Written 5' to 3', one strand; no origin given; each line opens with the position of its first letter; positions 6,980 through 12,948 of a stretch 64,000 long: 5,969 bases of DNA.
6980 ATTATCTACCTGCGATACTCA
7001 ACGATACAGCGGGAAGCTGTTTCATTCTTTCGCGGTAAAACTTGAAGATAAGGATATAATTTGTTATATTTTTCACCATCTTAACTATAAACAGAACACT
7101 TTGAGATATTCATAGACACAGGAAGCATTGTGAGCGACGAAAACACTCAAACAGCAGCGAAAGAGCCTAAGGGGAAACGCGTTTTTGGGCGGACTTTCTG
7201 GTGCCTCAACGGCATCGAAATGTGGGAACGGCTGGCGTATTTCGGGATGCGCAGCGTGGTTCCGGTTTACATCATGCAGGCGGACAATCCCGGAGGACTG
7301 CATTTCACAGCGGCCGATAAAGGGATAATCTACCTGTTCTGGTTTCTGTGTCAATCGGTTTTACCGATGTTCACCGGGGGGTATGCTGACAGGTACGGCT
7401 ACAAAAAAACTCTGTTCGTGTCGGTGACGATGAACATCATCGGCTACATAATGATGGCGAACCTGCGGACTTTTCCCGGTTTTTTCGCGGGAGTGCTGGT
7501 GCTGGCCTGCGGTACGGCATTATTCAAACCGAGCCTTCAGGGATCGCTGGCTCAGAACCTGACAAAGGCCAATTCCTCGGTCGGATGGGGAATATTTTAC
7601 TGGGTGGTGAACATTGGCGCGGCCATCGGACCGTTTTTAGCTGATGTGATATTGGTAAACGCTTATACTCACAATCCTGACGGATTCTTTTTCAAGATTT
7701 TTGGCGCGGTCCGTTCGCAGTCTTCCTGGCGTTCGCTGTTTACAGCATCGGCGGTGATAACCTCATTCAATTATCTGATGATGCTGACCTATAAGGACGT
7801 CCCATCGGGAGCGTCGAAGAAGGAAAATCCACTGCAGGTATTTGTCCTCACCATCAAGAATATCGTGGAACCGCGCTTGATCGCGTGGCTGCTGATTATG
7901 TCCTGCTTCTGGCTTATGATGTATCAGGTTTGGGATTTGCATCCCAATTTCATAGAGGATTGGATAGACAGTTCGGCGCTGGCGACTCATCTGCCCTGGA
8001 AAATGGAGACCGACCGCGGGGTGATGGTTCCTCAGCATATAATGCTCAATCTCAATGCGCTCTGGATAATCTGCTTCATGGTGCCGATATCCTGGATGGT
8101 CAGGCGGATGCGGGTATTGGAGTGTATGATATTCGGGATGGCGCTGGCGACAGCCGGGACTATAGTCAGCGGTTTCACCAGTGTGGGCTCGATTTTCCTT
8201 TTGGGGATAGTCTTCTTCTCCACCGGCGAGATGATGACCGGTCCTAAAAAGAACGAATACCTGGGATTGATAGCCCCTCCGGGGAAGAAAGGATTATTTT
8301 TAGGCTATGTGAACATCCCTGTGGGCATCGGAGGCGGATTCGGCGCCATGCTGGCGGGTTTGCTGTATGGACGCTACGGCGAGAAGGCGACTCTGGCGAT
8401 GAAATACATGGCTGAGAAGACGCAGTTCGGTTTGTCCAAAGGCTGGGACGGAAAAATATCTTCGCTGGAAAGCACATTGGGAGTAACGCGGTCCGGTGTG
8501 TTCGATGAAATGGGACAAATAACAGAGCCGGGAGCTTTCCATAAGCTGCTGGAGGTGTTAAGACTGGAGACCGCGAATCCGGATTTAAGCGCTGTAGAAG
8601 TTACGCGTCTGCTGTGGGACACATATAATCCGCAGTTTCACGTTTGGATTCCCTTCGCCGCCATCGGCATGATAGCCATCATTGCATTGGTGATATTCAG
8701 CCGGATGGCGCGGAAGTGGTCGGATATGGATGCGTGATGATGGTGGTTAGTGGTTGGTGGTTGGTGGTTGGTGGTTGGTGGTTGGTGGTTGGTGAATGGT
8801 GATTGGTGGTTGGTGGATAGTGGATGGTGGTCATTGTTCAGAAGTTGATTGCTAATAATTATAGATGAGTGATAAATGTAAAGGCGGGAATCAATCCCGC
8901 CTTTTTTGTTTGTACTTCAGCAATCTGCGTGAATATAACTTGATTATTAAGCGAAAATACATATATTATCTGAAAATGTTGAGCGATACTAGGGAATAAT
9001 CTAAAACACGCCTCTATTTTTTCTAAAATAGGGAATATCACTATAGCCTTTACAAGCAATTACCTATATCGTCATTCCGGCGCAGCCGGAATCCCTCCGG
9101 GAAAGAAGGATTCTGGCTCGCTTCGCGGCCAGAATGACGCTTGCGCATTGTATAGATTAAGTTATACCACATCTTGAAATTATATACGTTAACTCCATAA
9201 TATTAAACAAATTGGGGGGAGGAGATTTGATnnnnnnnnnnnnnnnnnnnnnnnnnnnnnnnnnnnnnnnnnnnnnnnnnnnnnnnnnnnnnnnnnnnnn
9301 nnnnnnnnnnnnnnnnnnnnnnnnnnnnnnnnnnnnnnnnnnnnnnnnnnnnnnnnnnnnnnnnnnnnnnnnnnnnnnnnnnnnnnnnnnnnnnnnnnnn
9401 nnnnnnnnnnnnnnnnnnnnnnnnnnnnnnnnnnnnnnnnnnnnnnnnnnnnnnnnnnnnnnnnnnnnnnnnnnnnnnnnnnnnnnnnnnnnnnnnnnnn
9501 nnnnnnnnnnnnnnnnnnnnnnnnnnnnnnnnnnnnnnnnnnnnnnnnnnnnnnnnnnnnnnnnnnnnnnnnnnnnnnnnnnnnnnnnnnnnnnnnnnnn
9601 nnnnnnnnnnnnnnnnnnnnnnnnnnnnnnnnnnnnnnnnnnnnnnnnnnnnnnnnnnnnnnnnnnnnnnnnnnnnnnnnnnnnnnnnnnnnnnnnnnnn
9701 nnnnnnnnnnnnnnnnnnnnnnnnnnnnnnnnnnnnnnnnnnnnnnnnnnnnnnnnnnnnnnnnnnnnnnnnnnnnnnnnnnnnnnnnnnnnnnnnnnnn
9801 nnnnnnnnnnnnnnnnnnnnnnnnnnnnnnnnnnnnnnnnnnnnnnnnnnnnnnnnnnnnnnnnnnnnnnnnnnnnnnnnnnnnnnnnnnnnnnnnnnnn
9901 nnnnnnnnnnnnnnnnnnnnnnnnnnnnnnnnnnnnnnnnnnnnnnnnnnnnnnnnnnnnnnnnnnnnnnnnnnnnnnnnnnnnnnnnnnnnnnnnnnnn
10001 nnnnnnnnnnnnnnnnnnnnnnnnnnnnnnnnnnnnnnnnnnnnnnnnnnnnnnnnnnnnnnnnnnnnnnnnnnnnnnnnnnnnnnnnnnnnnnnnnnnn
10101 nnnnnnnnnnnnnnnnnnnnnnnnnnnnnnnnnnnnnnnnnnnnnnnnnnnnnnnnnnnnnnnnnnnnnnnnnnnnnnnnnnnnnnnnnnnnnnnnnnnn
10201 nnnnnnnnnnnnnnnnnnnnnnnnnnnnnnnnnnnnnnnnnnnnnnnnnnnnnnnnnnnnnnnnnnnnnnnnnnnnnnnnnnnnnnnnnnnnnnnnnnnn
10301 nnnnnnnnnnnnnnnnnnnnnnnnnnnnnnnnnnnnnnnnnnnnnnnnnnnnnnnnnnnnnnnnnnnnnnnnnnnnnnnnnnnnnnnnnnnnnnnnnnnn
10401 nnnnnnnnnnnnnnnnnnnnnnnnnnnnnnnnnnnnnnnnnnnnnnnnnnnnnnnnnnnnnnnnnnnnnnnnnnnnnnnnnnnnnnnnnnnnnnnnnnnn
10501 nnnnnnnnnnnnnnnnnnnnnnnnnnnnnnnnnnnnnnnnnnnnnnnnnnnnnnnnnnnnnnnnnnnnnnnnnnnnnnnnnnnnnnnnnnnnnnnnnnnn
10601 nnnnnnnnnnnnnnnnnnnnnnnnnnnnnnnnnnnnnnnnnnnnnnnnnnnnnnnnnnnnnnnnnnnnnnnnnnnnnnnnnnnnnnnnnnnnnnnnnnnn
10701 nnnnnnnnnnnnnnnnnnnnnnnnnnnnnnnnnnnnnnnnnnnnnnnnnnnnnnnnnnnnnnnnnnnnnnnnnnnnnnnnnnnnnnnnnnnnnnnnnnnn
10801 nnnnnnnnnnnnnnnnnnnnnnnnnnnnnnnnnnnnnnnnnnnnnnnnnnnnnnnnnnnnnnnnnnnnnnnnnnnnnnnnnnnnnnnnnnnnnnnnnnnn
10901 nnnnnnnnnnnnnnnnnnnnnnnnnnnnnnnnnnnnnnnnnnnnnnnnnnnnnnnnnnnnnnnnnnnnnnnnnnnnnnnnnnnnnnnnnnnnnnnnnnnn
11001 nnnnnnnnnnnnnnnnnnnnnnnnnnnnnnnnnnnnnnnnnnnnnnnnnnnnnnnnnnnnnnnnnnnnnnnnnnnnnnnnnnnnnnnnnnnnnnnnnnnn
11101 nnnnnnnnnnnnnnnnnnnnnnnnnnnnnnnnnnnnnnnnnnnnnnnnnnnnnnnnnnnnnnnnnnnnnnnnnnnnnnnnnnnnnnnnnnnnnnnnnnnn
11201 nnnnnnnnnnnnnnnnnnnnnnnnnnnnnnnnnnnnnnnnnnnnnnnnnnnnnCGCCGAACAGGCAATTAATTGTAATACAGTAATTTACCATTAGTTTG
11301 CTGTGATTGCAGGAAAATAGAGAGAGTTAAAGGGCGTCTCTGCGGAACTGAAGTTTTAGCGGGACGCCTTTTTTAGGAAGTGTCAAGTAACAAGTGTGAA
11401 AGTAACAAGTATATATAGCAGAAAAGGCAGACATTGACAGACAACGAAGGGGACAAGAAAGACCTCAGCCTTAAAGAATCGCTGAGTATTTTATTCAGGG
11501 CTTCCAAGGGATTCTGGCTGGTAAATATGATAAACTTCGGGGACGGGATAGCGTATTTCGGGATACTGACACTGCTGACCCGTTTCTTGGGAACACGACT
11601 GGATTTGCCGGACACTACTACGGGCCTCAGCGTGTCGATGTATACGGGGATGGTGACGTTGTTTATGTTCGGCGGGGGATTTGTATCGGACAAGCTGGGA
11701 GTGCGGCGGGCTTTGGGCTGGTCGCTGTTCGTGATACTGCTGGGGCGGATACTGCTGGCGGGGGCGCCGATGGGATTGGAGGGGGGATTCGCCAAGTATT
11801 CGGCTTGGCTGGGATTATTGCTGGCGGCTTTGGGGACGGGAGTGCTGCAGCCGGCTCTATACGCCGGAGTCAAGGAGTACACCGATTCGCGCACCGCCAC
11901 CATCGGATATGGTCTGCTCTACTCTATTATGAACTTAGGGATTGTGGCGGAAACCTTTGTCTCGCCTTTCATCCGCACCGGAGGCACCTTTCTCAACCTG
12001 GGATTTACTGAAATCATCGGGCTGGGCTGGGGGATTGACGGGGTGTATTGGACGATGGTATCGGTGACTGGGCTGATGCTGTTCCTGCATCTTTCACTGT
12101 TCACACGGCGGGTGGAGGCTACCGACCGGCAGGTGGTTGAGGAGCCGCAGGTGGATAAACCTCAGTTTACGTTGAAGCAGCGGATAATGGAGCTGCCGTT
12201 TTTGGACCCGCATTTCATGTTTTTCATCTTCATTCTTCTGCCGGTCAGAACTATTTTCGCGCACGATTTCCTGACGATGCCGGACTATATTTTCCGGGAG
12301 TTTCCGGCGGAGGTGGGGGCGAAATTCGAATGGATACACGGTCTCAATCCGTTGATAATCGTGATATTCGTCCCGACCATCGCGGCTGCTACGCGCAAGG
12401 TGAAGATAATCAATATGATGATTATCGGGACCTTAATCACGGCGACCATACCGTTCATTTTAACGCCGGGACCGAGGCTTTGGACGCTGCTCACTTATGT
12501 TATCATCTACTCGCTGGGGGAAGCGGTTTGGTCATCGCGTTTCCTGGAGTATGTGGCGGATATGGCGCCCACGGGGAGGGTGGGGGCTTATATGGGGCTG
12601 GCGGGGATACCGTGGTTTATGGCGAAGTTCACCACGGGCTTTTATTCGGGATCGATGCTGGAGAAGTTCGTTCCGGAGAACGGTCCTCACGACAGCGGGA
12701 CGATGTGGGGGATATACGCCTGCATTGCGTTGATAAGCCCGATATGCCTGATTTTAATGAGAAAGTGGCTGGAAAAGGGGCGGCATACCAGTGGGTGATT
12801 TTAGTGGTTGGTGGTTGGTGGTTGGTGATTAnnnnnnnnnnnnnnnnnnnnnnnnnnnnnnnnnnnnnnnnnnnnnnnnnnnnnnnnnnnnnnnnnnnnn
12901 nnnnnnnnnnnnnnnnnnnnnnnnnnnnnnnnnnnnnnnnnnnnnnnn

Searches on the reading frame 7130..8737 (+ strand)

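Call 65: search_protein_families(library=pfam, proteins=[window:7130-8737:+], max_evalue=0.00001)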
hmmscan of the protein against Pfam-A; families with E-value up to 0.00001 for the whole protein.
window:7130-8737:+ (535 aa): 1 family
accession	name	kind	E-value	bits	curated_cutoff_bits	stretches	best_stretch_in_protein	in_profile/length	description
PF07690.21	MFS_1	-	4.5e-26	92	33.4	2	36-265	8-218/347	Major Facilitator Superfamily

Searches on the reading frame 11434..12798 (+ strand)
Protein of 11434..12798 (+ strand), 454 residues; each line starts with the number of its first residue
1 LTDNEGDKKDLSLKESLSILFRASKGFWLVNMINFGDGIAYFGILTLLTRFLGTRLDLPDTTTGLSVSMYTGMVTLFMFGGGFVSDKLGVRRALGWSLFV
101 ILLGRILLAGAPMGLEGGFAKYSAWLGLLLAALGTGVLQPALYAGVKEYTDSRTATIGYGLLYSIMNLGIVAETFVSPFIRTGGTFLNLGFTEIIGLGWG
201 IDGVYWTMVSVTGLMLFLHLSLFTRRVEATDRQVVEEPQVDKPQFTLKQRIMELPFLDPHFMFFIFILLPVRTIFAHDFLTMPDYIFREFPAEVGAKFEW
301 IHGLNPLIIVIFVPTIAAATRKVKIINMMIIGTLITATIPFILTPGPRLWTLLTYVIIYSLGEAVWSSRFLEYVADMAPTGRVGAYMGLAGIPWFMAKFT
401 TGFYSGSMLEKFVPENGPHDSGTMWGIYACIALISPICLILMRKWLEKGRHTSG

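Call 3: search_protein_families(library=pfam, proteins=[window:11434-12798:+], max_evalue=0.1)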
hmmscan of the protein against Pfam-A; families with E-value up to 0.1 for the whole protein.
window:11434-12798:+ (454 aa): 2 families
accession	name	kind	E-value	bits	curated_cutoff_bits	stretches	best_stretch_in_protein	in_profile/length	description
PF07690.21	MFS_1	-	3e-16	59.7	33.4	1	33-392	4-337/347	Major Facilitator Superfamily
PF01306.25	LacY_symp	-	0.035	13.3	24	0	46-287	28-251/413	LacY proton/sugar symporter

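Call 4: search_protein_families(library=ncbifam, proteins=[window:11434-12798:+], max_evalue=0.1)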
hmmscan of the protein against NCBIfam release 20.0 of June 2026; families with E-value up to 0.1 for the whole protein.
window:11434-12798:+ (454 aa): 5 families
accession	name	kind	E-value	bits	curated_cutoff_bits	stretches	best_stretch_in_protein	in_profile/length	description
NF007077.0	PRK09528.1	subfamily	2.1e-07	29.8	429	1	27-276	13-241/421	galactoside permease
NF007137.0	PRK09584.1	equivalog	0.0026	16.5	728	1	20-181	16-174/500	dipeptide/tripeptide permease DtpA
TIGR00882.1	2A0105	subfamily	0.007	15.3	220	1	40-335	17-293/396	oligosaccharide MFS transporter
TIGR00880.1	2_A_01_02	superfamily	0.014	15.5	131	1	310-397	12-99/141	multidrug resistance protein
NF038246.1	bile_salt_MFS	equivalog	0.043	12.7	400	1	296-375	41-120/408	conjugated bile salt MFS transporter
